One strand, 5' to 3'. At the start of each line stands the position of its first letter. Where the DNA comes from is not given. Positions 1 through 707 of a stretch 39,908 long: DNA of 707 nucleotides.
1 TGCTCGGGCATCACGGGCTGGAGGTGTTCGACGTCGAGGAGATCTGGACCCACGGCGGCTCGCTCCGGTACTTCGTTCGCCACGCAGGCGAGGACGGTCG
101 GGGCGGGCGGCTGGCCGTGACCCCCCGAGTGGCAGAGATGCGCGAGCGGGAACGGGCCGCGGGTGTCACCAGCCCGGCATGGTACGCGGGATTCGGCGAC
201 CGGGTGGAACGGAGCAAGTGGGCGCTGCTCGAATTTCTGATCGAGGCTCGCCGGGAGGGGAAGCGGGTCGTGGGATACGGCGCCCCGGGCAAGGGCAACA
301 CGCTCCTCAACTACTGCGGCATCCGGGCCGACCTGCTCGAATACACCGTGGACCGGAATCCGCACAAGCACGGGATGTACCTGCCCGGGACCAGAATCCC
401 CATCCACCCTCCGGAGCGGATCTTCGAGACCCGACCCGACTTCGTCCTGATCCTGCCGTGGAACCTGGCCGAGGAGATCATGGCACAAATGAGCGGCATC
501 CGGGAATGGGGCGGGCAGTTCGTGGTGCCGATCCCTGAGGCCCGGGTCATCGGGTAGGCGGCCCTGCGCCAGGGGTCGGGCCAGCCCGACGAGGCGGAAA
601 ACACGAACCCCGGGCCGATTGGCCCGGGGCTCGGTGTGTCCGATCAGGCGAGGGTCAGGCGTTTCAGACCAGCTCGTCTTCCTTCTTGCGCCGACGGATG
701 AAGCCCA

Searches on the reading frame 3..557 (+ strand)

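Call 7: search_protein_families(library=pfam, proteins=[window:3-557:+], max_evalue=0.001)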
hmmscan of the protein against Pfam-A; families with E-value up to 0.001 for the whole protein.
window:3-557:+ (184 aa): 1 family
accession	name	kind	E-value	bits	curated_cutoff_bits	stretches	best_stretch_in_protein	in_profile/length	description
PF08484.17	Methyltransf_14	-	2e-66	223.2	23.5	1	16-178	2-160/160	C-methyltransferase C-terminal domain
